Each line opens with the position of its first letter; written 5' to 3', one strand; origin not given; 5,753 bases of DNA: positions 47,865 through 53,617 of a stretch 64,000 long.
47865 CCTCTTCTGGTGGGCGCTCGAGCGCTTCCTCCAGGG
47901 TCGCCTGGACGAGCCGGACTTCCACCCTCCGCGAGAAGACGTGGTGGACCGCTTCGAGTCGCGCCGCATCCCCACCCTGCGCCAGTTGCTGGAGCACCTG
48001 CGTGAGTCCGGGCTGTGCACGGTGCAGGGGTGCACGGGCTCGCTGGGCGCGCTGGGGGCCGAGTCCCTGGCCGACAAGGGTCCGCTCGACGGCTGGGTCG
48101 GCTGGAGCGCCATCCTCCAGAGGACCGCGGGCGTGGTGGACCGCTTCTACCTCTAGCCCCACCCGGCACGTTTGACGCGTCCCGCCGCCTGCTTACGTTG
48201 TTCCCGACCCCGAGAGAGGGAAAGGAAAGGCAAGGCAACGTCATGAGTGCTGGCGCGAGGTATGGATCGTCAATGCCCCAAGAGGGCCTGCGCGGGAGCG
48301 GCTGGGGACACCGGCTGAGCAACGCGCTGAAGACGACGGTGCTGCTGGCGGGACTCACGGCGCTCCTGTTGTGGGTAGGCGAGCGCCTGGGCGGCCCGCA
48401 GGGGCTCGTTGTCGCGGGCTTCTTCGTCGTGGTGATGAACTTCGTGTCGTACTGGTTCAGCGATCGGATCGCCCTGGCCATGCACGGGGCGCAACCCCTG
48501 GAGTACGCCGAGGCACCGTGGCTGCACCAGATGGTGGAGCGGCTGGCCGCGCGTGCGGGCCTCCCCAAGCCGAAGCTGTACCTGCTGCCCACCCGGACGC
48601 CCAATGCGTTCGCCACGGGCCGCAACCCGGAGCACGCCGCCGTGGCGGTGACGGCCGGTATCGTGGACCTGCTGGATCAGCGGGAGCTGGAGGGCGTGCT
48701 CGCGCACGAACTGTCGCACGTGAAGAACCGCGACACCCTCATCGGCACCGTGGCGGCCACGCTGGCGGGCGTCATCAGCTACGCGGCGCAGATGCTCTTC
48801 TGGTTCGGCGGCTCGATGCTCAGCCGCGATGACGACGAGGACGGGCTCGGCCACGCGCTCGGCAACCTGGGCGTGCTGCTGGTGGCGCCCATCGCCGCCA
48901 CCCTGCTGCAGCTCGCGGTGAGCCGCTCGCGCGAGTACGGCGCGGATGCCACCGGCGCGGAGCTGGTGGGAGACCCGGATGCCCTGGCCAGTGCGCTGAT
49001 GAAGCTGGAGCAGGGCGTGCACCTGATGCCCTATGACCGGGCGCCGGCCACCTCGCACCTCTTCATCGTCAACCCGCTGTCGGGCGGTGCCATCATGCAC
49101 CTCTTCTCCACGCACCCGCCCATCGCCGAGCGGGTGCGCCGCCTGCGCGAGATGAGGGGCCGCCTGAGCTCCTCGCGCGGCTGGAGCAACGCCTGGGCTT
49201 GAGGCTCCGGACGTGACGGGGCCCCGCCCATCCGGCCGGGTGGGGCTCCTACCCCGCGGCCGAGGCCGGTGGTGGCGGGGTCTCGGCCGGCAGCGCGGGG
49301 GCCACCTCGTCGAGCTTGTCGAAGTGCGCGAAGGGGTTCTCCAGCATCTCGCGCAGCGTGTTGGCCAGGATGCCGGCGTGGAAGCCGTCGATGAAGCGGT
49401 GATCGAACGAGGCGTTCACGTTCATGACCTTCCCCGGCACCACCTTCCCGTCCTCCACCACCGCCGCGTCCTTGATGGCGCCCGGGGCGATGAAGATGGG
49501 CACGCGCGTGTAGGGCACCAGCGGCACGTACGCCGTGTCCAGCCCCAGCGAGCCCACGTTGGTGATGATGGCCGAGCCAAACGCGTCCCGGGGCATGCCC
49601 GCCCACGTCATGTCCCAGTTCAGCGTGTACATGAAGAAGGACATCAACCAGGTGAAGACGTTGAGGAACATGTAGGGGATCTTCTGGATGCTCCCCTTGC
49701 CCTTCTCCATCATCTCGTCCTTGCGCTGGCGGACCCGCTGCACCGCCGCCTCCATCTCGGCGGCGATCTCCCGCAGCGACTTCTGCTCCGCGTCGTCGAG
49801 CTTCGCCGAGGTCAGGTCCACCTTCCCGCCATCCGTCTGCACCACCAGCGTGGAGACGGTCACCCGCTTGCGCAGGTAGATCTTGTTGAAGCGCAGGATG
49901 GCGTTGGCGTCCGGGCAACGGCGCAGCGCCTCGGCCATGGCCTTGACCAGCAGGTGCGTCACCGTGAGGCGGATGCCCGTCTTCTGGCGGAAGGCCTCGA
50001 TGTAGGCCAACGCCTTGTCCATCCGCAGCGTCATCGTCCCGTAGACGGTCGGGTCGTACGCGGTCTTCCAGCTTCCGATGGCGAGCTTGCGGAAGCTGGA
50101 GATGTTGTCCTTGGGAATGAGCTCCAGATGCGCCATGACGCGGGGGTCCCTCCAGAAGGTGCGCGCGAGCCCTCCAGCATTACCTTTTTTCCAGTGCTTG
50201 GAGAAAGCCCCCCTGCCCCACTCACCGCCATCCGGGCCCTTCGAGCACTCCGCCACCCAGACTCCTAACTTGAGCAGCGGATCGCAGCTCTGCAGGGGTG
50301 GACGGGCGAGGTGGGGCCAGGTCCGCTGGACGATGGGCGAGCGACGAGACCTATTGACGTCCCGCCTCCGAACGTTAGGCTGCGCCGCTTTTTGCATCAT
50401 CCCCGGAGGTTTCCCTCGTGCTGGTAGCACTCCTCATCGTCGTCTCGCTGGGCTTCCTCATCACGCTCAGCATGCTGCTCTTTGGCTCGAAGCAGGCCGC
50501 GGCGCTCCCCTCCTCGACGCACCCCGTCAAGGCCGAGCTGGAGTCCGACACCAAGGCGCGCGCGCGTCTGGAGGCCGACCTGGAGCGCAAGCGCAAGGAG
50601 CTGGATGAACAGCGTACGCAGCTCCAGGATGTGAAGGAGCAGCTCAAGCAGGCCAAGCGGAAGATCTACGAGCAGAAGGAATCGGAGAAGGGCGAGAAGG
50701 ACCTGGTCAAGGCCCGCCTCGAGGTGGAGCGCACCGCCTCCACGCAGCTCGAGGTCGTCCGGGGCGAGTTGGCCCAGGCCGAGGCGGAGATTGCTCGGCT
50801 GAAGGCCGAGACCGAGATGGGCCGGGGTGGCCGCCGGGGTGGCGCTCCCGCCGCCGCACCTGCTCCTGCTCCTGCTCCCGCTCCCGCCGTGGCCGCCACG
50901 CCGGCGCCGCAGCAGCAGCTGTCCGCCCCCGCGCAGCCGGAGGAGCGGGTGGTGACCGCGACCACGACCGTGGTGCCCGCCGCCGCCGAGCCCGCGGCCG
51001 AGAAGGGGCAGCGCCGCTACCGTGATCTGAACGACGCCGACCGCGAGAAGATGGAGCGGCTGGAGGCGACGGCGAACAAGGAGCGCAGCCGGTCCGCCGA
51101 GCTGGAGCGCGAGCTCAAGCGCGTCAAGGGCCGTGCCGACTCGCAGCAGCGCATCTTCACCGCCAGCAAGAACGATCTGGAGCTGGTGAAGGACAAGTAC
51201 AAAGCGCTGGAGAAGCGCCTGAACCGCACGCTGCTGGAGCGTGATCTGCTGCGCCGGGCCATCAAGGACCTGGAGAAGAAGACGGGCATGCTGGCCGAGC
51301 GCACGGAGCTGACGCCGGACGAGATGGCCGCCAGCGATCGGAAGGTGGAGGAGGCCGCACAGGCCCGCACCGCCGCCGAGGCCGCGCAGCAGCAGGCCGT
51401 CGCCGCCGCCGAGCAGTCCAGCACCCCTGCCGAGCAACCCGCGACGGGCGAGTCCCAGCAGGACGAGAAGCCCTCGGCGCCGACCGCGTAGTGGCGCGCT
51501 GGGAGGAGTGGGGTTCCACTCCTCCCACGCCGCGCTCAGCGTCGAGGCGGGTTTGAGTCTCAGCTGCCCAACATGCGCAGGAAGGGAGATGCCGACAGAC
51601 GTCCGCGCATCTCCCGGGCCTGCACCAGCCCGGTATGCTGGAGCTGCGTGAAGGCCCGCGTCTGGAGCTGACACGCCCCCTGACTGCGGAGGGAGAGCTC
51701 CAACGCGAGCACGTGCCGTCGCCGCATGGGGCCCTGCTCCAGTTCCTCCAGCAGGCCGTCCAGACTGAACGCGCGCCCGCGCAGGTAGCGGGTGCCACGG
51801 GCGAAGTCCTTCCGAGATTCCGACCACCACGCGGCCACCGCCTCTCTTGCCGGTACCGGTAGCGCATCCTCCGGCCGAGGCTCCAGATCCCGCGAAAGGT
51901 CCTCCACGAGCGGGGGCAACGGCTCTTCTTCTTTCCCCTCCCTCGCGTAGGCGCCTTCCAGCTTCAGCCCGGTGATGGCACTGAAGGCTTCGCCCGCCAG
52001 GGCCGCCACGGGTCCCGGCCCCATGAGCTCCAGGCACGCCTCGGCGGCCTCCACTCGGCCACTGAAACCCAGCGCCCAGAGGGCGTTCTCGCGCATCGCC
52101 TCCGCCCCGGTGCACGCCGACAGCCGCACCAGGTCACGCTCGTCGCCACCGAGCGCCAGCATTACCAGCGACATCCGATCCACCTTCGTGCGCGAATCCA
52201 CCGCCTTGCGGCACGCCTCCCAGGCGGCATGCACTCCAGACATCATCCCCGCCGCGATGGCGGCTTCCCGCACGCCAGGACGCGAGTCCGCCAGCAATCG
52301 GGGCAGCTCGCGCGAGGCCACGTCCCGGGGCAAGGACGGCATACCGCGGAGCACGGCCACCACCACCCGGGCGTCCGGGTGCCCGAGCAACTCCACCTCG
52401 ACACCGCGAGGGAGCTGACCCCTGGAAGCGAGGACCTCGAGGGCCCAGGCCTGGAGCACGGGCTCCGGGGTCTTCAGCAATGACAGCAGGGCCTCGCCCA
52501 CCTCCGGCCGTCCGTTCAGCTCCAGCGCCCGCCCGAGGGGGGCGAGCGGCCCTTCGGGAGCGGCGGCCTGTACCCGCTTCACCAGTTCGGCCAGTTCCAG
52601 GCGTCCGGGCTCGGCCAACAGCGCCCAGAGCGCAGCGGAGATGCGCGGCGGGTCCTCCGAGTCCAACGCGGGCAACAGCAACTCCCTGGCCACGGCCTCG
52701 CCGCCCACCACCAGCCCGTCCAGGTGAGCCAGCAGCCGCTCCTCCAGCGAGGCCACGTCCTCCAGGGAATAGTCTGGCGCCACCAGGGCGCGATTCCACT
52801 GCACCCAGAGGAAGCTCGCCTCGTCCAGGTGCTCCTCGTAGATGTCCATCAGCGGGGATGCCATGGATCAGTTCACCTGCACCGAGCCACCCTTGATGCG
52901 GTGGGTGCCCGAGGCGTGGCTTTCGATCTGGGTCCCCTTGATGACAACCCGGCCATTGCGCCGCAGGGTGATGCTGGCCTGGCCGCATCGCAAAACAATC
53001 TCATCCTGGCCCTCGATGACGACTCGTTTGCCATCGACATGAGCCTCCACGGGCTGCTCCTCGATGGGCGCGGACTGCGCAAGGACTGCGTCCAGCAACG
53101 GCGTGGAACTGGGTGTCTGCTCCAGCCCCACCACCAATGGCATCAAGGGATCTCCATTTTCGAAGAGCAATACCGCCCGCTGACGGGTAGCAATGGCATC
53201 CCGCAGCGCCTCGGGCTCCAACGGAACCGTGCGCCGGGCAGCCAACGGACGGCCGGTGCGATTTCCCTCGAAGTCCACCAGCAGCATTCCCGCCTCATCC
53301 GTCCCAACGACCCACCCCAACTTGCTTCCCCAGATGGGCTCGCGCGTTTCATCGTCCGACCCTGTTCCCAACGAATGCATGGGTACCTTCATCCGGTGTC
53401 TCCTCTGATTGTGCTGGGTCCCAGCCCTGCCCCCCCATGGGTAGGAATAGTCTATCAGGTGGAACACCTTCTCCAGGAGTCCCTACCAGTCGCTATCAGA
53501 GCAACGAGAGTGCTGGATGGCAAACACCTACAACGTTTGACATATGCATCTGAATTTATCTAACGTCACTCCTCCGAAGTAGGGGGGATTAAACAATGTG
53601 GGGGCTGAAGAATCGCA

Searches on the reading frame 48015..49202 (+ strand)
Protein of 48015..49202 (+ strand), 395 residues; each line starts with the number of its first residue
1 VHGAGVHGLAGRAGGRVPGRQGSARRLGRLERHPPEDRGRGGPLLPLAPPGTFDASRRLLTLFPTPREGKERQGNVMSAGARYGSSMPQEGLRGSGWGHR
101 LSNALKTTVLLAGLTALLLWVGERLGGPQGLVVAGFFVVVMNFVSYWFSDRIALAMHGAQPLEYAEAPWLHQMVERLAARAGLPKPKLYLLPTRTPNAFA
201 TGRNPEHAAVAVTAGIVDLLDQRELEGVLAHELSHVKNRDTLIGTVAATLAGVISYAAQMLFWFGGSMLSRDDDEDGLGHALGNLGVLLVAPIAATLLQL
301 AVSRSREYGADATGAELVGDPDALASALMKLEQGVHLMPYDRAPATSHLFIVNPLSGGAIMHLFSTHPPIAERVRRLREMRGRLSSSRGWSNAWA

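Call 9: search_protein_families(library=pfam, proteins=[window:48015-49202:+], max_evalue=0.001)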
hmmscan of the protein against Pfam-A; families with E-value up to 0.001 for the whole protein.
window:48015-49202:+ (395 aa): 2 families
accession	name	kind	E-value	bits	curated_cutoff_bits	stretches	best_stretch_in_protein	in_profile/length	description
PF01435.24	Peptidase_M48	-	1.4e-37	129.8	20.3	1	166-380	3-185/186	Peptidase family M48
PF05569.17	Peptidase_M56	-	0.0003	20.5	31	1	212-264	180-224/296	BlaR1 peptidase M56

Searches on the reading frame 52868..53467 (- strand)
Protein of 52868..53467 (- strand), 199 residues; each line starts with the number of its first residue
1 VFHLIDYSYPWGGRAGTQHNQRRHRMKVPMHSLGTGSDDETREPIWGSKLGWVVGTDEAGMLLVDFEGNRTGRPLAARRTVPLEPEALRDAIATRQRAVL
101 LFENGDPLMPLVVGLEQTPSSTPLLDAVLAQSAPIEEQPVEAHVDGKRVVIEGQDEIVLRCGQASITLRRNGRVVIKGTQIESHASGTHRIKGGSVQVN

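Call 47: search_protein_families(library=pfam, proteins=[window:52868-53467:-], max_evalue=0.01)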
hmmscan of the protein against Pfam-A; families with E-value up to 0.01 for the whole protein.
window:52868-53467:- (199 aa): 2 families
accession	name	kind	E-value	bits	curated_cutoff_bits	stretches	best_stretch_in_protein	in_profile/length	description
PF20093.5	DUF6484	-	3.1e-20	73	27.6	1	50-115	1-60/61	Domain of unknown function (DUF6484)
PF10106.14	DUF2345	-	0.0013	19.1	30.7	1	140-197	97-146/151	Uncharacterized protein conserved in bacteria (DUF2345)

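Call 80: search_protein_families(library=ncbifam, proteins=[window:52868-53467:-], max_evalue=0.001)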
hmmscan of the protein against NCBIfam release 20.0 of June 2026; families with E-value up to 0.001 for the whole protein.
window:52868-53467:- (199 aa): 0 families
